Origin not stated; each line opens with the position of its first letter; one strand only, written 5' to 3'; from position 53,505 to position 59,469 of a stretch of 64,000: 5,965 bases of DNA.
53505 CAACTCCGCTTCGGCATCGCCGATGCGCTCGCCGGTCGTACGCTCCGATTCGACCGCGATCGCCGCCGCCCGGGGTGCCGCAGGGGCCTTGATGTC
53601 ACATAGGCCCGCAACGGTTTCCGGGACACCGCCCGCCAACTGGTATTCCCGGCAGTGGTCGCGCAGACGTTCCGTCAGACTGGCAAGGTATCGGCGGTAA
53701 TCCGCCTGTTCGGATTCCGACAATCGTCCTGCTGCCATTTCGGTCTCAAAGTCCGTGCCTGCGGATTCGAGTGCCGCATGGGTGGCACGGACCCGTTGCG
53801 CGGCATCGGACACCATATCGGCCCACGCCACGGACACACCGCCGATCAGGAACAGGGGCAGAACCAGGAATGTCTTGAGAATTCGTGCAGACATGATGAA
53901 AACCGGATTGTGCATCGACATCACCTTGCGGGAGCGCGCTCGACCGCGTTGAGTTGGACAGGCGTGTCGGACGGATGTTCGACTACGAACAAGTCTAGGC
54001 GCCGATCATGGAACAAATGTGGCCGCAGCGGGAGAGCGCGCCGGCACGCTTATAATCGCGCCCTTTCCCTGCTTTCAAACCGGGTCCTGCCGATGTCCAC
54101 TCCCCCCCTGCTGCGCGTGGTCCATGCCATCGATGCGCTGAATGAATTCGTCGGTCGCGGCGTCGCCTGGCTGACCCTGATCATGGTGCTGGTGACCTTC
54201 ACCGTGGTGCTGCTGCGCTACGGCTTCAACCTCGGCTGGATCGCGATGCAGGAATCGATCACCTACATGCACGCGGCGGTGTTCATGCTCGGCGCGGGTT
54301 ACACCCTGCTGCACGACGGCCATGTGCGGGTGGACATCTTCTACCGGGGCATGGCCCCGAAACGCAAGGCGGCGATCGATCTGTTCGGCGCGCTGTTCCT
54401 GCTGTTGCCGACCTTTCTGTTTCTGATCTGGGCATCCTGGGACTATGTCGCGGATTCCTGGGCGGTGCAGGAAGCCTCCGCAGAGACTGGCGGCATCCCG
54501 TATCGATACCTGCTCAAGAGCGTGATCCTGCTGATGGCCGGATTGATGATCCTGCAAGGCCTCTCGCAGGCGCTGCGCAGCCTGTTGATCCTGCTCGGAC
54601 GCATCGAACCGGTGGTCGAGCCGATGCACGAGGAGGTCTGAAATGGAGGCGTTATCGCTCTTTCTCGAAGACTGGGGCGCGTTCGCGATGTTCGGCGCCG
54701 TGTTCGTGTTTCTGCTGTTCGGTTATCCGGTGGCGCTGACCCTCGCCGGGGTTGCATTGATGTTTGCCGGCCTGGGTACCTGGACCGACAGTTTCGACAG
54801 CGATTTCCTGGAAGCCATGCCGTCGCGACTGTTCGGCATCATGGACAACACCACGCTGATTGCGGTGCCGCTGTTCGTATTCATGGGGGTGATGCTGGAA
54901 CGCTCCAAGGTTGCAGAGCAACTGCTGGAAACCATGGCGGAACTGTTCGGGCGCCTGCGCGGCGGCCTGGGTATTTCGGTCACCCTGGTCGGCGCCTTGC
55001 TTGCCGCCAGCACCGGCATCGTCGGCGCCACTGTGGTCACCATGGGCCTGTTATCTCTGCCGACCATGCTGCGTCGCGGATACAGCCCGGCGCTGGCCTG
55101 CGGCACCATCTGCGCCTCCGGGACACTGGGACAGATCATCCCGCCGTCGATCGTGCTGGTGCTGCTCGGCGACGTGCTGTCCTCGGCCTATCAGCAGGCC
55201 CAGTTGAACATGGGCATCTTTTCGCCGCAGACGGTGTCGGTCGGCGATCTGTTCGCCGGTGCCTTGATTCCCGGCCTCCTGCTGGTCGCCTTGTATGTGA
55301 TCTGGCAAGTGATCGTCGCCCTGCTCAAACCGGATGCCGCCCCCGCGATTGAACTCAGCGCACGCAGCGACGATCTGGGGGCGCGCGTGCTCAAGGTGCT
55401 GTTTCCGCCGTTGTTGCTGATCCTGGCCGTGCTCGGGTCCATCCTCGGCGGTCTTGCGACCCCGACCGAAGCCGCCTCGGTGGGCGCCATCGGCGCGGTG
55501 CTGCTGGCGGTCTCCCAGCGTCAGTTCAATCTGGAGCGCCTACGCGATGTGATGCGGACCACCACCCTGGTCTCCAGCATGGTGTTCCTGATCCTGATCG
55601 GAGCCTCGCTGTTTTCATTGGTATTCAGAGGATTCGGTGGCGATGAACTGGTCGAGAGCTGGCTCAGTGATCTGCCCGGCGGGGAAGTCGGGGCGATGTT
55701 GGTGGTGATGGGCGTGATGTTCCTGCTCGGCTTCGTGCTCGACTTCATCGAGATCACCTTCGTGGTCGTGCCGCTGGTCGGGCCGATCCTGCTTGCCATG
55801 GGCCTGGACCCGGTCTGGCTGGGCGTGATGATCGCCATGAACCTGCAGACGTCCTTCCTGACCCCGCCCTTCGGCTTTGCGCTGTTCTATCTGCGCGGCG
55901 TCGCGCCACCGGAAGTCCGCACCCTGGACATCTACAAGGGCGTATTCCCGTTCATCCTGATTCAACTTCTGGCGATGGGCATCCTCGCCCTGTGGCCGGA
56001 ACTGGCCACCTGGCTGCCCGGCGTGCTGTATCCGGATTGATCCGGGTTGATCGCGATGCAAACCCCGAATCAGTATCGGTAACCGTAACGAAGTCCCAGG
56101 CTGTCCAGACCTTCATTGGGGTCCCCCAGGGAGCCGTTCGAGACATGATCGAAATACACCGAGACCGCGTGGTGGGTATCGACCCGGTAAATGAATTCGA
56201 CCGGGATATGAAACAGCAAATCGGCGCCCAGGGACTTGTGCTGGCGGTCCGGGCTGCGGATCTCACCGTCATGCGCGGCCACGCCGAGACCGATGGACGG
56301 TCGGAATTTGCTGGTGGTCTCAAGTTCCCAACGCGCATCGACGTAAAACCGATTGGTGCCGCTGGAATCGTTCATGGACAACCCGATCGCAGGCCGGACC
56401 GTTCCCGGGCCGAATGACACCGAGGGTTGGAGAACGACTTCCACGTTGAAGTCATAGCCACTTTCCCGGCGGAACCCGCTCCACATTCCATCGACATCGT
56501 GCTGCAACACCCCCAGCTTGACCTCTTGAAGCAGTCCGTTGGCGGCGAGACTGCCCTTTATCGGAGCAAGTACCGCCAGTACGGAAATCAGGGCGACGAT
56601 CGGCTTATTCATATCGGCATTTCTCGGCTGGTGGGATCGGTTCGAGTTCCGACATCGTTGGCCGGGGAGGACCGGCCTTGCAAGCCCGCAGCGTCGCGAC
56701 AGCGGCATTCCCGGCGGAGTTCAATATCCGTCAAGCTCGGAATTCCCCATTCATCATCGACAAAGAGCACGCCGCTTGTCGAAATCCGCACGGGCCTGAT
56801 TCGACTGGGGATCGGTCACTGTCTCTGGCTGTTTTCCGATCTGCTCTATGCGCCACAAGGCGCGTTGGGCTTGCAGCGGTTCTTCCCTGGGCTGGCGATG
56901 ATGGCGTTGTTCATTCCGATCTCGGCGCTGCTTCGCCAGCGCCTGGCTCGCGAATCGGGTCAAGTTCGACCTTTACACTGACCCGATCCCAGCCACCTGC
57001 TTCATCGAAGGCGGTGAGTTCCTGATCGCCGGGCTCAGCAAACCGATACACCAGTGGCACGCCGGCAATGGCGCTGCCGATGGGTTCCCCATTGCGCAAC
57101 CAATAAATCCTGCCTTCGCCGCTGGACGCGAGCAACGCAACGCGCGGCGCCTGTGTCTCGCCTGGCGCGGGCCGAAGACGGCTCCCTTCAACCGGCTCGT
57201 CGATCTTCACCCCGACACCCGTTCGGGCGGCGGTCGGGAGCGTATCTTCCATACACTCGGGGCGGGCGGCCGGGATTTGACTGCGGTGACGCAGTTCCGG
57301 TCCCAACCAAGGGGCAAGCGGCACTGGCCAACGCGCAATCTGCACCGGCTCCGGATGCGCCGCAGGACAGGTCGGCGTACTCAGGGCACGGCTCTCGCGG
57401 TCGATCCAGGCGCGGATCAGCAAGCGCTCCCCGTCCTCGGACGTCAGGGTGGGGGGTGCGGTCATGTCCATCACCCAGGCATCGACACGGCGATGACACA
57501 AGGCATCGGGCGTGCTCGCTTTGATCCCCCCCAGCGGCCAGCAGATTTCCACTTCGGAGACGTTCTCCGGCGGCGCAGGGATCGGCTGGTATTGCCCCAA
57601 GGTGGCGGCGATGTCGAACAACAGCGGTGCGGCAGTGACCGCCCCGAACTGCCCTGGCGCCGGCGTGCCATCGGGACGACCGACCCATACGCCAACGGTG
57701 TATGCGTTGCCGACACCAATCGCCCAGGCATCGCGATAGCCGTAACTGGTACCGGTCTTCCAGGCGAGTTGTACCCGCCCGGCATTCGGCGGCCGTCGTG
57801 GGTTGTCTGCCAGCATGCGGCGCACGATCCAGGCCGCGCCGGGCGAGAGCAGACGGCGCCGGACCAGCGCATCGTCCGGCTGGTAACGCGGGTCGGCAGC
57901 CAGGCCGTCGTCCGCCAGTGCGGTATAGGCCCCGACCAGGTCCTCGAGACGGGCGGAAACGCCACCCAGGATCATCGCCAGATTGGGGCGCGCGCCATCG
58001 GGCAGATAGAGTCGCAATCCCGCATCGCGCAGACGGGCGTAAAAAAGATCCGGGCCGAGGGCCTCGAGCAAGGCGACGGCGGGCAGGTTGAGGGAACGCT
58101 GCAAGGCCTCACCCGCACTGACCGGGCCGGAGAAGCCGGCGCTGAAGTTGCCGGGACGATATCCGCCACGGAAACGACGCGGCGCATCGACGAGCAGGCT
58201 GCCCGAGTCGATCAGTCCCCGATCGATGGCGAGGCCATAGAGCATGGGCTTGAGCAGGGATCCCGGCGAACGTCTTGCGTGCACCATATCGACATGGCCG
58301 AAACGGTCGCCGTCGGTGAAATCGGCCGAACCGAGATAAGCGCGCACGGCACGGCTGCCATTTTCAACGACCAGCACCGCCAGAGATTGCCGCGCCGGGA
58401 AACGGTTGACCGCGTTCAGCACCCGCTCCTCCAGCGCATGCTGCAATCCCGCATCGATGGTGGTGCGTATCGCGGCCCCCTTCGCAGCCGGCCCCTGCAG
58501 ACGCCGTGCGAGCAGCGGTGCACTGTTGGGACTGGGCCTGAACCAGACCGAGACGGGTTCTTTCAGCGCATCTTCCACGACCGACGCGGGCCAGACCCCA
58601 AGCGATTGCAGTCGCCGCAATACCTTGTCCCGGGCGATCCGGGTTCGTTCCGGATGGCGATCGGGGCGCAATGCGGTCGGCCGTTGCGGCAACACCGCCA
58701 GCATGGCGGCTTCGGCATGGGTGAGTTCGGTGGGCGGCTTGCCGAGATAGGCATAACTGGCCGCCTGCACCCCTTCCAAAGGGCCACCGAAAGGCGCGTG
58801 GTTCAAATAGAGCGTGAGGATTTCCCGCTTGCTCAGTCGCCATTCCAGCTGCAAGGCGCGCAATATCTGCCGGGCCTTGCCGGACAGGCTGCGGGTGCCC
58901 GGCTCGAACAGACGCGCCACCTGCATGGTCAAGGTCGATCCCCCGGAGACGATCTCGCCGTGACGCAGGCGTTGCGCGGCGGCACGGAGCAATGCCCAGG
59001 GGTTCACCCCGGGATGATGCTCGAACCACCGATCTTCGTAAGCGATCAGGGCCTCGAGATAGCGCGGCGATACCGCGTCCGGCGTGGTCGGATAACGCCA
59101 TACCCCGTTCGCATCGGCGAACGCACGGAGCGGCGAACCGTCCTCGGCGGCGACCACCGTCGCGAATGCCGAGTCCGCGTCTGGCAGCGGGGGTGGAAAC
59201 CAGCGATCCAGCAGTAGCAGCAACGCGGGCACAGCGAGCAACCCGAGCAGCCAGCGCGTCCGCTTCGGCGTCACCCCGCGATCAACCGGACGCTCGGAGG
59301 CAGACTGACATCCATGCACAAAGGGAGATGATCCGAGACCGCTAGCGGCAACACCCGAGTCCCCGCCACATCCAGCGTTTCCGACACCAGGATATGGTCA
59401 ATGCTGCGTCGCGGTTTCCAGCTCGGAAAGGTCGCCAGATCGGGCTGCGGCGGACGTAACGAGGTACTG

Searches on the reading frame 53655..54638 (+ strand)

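Call 78: search_protein_families(library=pfam, proteins=[window:53655-54638:+], max_evalue=0.0001)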
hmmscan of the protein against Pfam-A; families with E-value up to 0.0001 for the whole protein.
window:53655-54638:+ (328 aa): 1 family
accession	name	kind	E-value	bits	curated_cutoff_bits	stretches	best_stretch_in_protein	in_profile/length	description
PF04290.18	DctQ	-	2.6e-20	73.1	28.3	1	177-310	1-130/132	Tripartite ATP-independent periplasmic transporters, DctQ component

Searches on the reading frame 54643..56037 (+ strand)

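Call 78: search_protein_families(library=pfam, proteins=[window:54643-56037:+], max_evalue=0.0001)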
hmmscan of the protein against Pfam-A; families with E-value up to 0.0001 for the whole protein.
window:54643-56037:+ (465 aa): 1 family
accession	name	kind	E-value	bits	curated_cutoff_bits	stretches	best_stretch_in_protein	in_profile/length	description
PF06808.19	DctM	-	8.2e-83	279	23.8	1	17-454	1-413/413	Tripartite ATP-independent periplasmic transporter, DctM component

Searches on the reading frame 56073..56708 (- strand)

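Call 78: search_protein_families(library=pfam, proteins=[window:56073-56708:-], max_evalue=0.0001)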
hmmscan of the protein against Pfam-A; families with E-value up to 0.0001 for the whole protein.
window:56073-56708:- (212 aa): 1 family
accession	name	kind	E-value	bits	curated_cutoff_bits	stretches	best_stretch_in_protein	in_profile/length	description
PF09411.16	PagL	-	6.1e-15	56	23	1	138-211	64-136/136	Lipid A 3-O-deacylase (PagL)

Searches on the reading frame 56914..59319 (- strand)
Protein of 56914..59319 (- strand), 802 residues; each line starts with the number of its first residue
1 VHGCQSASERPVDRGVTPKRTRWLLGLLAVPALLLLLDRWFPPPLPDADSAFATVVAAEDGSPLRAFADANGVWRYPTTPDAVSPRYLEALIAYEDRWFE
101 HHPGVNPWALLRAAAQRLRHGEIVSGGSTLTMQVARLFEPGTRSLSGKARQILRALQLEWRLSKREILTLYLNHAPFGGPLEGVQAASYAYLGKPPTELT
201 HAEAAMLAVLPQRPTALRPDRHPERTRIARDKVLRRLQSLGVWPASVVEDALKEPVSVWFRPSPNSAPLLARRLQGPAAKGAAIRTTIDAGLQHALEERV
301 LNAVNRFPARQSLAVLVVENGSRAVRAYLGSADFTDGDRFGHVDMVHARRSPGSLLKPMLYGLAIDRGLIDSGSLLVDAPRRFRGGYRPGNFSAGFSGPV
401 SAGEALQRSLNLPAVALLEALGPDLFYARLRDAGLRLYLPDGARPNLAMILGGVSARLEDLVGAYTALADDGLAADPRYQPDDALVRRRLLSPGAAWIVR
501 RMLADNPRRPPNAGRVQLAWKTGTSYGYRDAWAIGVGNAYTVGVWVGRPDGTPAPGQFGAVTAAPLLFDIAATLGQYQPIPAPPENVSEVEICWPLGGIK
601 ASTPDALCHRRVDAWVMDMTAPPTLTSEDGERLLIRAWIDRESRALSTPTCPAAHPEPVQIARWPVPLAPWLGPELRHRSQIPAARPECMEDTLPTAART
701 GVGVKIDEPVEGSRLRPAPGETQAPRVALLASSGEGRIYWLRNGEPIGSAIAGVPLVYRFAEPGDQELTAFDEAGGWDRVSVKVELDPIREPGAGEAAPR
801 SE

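Call 45: search_protein_families(library=pfam, proteins=[window:56914-59319:-], max_evalue=0.001)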
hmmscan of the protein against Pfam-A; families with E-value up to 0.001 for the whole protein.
window:56914-59319:- (802 aa): 3 families
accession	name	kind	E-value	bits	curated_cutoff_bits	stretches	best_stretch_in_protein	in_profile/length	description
PF00912.28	Transgly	-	5.4e-49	166.5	27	1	71-237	10-177/178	Transglycosylase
PF06832.18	BiPBP_C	-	8.4e-12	45.3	26.8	1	699-781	7-89/90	Penicillin-Binding Protein C-terminus Family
PF00905.27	Transpeptidase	-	2.4e-10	40.5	22.1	1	314-529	2-246/299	Penicillin binding protein transpeptidase domain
